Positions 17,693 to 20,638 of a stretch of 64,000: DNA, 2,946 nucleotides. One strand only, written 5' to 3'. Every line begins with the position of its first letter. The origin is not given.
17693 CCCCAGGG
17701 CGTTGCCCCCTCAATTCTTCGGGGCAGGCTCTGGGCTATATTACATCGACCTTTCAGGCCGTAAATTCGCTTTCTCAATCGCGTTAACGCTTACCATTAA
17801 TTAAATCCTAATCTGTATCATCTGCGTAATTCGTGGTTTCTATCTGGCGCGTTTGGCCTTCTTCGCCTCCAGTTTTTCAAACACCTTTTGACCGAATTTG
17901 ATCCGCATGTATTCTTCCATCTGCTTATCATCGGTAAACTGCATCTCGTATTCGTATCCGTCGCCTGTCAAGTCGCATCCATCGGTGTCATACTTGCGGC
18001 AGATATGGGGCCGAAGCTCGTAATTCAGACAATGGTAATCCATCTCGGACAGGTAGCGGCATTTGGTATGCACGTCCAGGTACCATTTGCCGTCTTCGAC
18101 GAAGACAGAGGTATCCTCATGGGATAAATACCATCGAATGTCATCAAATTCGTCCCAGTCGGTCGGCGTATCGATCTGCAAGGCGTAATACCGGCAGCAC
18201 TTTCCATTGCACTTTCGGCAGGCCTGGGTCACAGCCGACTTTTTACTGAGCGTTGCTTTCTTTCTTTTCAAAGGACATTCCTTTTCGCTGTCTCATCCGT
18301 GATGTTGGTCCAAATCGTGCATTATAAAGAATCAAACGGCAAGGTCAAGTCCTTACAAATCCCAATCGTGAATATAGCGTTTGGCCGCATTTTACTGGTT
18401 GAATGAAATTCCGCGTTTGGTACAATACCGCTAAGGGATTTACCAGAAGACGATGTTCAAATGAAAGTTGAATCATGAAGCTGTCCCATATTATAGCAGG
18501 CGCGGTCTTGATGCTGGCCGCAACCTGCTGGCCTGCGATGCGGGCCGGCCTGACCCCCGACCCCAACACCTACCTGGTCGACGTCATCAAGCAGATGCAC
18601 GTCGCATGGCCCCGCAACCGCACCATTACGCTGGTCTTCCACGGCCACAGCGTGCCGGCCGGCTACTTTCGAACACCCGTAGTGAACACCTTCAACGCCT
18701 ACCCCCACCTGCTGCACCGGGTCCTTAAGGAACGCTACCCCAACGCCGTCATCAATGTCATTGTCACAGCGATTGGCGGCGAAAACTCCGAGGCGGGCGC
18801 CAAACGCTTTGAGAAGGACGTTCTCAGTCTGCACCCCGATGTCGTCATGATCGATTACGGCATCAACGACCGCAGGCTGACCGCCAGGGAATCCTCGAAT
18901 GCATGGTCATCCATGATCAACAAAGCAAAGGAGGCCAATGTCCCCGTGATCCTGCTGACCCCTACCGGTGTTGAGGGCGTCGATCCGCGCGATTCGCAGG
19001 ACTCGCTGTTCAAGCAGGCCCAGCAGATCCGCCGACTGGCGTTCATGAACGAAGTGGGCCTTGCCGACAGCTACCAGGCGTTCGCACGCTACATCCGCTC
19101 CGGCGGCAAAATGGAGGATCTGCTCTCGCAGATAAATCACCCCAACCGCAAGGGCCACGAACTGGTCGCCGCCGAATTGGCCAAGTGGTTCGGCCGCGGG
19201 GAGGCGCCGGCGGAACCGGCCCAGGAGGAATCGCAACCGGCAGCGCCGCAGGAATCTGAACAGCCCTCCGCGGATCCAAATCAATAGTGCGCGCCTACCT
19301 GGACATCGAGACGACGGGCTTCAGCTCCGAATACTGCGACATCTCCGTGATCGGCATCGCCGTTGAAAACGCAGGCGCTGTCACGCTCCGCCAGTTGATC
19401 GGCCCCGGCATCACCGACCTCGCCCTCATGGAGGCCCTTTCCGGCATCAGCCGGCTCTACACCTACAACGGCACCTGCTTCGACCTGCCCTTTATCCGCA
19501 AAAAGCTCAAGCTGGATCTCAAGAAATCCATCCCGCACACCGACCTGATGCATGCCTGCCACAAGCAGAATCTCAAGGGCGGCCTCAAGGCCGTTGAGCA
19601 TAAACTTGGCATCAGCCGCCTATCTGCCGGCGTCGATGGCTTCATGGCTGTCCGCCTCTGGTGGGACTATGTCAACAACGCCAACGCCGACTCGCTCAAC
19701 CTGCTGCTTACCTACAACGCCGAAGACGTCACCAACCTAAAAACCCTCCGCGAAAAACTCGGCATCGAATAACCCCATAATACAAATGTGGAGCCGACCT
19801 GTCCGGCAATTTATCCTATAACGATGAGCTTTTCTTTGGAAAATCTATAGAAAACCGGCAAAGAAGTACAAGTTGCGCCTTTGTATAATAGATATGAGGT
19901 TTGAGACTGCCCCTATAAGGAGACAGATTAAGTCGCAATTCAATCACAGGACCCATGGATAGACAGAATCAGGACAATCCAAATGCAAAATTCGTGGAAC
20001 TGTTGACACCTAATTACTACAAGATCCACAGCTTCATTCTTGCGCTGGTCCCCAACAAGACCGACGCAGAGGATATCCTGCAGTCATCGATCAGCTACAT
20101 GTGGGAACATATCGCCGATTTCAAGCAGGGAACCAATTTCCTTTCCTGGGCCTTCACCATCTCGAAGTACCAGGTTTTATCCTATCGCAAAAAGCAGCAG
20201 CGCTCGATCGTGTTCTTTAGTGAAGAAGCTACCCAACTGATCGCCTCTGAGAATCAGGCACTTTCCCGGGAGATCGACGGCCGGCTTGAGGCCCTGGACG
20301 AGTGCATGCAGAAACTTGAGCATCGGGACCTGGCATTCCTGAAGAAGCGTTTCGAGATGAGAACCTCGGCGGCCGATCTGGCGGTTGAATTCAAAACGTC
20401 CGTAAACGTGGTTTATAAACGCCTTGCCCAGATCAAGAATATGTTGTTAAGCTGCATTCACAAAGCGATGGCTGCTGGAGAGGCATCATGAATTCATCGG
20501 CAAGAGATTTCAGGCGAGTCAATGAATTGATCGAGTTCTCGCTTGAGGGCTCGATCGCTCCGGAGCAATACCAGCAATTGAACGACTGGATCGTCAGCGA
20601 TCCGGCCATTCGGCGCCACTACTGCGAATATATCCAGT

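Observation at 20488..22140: FecR-type anti-sigma factor carrying an NPCBM/NEW2-like carbohydrate-binding module as its extracytoplasmic end, with a paralog at the right window edge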

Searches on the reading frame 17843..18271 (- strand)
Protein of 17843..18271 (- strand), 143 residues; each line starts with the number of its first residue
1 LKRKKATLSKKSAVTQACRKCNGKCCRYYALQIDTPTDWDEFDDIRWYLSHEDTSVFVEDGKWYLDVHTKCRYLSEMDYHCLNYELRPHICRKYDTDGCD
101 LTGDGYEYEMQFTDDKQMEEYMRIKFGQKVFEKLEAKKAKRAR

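Call 41: search_protein_families(library=pfam, proteins=[window:17843-18271:-], max_evalue=0.001)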
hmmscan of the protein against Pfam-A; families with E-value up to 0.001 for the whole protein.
window:17843-18271:- (143 aa): 1 family
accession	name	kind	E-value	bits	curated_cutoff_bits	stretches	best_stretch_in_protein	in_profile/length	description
PF03692.20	CxxCxxCC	-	6.8e-08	33.5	23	1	17-96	1-71/85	Putative zinc- or iron-chelating domain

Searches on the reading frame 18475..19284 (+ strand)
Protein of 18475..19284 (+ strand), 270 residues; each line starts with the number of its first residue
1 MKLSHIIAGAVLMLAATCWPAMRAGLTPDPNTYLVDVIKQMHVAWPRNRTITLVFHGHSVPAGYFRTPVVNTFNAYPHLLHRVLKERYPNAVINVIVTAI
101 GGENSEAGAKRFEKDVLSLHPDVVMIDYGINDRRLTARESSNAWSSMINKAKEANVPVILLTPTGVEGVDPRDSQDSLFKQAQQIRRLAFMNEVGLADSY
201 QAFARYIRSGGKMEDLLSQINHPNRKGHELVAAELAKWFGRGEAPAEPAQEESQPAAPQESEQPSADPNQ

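Call 41: search_protein_families(library=pfam, proteins=[window:18475-19284:+], max_evalue=0.001)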
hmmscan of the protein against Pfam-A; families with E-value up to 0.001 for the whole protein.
window:18475-19284:+ (270 aa): 3 families
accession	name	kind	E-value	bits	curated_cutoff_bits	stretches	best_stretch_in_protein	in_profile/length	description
PF13472.12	Lipase_GDSL_2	-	4.1e-19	70.2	32.9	1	56-230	2-178/178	GDSL-like Lipase/Acylhydrolase family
PF25182.1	NonGDSL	-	7.9e-06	25.8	80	1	72-164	46-140/220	Non-GDSL lipase-like family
PF00657.28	Lipase_GDSL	-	1.5e-05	25.7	23.6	1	57-234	5-207/208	GDSL-like Lipase/Acylhydrolase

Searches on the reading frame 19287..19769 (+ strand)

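Call 41: search_protein_families(library=pfam, proteins=[window:19287-19769:+], max_evalue=0.001)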
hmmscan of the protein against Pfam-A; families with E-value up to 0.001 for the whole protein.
window:19287-19769:+ (161 aa): 1 family
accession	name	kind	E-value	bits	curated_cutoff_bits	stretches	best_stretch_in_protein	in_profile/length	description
PF13482.12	RNase_H_2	-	7.8e-37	127.2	22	1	3-158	1-164/165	RNase_H superfamily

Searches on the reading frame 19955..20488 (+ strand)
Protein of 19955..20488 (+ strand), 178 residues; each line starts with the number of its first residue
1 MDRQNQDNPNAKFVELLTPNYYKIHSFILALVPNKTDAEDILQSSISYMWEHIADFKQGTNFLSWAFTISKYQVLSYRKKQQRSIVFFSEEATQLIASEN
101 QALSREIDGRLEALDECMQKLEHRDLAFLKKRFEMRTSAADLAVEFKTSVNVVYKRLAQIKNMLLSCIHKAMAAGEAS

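Call 3: search_protein_families(library=pfam, proteins=[window:19955-20488:+], max_evalue=1)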
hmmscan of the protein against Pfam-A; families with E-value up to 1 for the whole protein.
window:19955-20488:+ (178 aa): 4 families
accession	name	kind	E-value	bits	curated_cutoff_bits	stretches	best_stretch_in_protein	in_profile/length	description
PF04542.20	Sigma70_r2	-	1.2e-09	38.2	24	1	20-83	5-70/71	Sigma-70 region 2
PF16717.10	RAC_head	-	0.00079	20.7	27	1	79-154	12-86/98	Ribosome-associated complex head domain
PF08279.18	HTH_11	-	0.052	13.9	25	1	126-164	6-43/55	HTH domain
PF08281.18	Sigma70_r4_2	-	0.12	12.4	25.7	1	112-162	2-52/54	Sigma-70, region 4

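Call 4: search_protein_families(library=ncbifam, proteins=[window:19955-20488:+], max_evalue=1)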
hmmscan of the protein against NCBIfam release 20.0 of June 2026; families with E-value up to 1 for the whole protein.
window:19955-20488:+ (178 aa): 58 families (the best 25 are shown)
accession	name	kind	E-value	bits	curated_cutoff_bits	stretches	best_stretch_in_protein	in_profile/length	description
TIGR02989.1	Sig-70_gvs1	subfamily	2.4e-35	121.8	124.55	1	12-168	2-158/158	RNA polymerase sigma-70 factor, Rhodopirellula/Verrucomicrobium family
TIGR02937.1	sigma70-ECF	superfamily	1.7e-14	53.8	42.9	1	13-167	3-164/165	sigma-70 family RNA polymerase sigma factor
NF009198.0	PRK12546.1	equivalog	3.9e-11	43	270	1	22-113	18-104/188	RNA polymerase sigma factor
TIGR02985.1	Sig70_bacteroi1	subfamily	2.7e-10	40.7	126.4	1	12-158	2-152/162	RNA polymerase sigma-70 factor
TIGR02952.1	Sig70_famx2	equivalog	1.3e-09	38.2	206.45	1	9-143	9-145/170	ECF subfamily RNA polymerase sigma factor, BldN family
TIGR02947.1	SigH_actino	hypoth_equivalog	1.9e-09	37.5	251.55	1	24-162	24-158/193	RNA polymerase sigma-70 factor, TIGR02947 family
NF007215.0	PRK09637.1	equivalog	2.1e-09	37.6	212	1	23-169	13-159/181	RNA polymerase sigma factor SigZ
NF007216.0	PRK09638.1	equivalog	1.2e-08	35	194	1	8-116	15-123/180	RNA polymerase sigma factor SigY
NF009195.0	PRK12543.1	subfamily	1.6e-08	34.3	197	1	13-127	22-137/192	RNA polymerase sigma factor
TIGR02959.1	SigZ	equivalog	3.6e-08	33.4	168.65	1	23-169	7-153/170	RNA polymerase sigma factor SigZ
NF009199.0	PRK12547.1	subfamily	8.2e-08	31.9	219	1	23-86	18-81/184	RNA polymerase sigma factor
NF058625.1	sigma_PG0214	equivalog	9.2e-08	32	130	1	12-123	5-116/170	GFO_1088 family ECF-type sigma factor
NF009169.0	PRK12516.1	equivalog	1.2e-07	31.3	321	1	12-86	11-85/188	RNA polymerase sigma factor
NF009167.0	PRK12514.1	equivalog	1.3e-07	31.7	265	1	11-167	20-177/180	RNA polymerase sigma factor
NF009166.1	PRK12513.1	equivalog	2.3e-07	30.7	206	1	12-121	23-139/193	RNA polymerase sigma factor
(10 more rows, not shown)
